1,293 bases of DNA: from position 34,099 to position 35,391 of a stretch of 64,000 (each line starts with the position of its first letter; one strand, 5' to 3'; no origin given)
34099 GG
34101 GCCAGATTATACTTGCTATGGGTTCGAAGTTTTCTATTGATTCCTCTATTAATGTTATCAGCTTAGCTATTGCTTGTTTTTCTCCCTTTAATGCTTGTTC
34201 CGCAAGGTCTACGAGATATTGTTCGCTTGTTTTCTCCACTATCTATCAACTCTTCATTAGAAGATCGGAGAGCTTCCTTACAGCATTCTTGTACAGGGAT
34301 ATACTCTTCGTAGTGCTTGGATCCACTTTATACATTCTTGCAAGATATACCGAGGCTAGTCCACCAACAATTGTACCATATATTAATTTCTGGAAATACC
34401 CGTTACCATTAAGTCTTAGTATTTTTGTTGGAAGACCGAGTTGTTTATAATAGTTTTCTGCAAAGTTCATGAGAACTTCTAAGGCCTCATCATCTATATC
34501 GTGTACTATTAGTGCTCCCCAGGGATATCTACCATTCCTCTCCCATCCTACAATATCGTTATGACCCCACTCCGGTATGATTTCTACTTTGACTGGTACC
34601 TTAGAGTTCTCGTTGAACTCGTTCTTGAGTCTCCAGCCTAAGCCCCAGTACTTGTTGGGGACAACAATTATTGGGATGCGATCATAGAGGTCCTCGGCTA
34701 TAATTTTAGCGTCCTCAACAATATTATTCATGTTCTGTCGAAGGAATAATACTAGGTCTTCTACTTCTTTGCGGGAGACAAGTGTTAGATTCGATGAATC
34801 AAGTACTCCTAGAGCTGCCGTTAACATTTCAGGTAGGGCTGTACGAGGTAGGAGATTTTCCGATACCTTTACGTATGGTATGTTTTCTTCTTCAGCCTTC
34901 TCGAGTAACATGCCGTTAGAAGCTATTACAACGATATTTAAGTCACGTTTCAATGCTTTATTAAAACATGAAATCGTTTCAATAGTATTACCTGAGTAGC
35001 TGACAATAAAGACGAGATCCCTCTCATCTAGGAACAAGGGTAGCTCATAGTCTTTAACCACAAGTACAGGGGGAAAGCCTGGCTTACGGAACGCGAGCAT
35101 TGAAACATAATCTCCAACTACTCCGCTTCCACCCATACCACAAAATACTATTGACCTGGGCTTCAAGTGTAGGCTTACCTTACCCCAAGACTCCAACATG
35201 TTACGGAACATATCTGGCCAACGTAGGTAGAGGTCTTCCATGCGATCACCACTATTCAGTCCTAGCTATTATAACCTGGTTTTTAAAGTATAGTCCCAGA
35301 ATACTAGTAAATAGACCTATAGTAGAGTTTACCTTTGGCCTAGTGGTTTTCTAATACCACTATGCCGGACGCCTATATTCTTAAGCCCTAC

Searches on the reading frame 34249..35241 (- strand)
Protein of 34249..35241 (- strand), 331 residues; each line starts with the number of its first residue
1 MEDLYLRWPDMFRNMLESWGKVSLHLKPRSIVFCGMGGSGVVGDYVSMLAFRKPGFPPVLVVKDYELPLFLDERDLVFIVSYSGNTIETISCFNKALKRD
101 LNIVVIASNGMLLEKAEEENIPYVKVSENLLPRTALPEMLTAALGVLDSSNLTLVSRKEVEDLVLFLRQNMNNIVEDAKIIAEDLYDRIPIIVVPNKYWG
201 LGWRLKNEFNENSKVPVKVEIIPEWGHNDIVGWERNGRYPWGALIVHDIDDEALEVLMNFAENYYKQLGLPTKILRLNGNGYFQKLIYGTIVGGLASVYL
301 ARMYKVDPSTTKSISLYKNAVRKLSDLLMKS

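Call 62: search_protein_families(library=pfam, proteins=[window:34249-35241:-], max_evalue=0.001)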
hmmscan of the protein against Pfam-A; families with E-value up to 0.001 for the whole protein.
window:34249-35241:- (331 aa): 2 families
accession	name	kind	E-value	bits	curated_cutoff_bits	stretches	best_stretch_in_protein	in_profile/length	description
PF10432.14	bact-PGI_C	-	2.8e-38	131.7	24.5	1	175-320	2-150/151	Bacterial phospho-glucose isomerase C-terminal SIS domain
PF01380.27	SIS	-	2.7e-09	37.4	25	1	27-109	4-89/131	SIS domain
